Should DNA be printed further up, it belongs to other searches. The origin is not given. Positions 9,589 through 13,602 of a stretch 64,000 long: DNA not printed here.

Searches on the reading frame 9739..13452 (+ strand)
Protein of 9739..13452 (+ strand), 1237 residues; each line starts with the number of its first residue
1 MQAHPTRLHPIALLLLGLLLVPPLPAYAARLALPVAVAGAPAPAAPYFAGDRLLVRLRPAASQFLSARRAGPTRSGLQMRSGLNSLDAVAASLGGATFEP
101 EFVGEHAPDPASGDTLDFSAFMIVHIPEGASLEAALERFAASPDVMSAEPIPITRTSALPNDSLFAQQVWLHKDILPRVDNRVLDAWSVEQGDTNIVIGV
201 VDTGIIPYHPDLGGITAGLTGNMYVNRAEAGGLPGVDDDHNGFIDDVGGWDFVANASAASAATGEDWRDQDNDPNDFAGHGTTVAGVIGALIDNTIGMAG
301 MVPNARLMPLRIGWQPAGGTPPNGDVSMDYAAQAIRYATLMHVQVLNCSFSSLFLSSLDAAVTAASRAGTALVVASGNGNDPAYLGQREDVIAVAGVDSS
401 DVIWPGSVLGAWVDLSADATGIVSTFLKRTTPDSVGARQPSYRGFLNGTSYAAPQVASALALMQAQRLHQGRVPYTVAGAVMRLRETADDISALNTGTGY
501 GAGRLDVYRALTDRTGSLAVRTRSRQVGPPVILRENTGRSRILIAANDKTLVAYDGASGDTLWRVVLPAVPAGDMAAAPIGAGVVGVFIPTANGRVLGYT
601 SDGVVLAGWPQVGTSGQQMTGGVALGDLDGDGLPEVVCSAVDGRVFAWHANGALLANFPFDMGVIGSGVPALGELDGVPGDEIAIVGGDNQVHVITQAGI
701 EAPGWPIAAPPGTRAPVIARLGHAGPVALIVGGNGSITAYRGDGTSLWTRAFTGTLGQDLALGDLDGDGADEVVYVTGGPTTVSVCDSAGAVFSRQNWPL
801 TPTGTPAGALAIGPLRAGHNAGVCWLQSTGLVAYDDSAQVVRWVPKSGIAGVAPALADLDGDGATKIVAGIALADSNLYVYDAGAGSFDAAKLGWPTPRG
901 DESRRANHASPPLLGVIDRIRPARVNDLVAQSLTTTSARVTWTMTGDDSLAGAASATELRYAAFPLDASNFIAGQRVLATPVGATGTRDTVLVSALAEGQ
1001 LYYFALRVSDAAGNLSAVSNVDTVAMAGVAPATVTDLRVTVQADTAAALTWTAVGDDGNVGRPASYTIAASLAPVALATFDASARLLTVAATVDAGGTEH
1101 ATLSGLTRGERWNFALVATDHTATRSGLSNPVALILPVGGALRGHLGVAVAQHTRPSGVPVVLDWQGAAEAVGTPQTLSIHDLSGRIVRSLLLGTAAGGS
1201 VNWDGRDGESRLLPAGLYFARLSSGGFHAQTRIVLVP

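Call 27: search_protein_families(library=pfam, proteins=[window:9739-13452:+], max_evalue=0.001)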
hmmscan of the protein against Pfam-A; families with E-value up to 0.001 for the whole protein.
window:9739-13452:+ (1237 aa): 6 families
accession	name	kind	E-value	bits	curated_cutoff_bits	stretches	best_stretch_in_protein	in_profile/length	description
PF00082.27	Peptidase_S8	-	8.5e-30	104.5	21.8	1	194-501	2-288/288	Subtilase family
PF25292.1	Beta-prop_CGLA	-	1.3e-08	35.1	26.8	1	734-775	8-49/316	Lambda-carrageenase beta-propeller domain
PF13517.12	FG-GAP_3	-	4.2e-08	34.1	26.9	0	594-637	18-60/61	FG-GAP-like repeat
PF13860.13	FlgD_ig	-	1.6e-05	25.2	27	1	1172-1220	25-71/79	FlgD Ig-like domain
PF16656.11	Pur_ac_phosph_N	-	0.00018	22.5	30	0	929-1021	7-91/93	Purple acid Phosphatase, N-terminal domain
PF01839.29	FG-GAP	-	0.00021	21.5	22.1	0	623-640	5-22/37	FG-GAP repeat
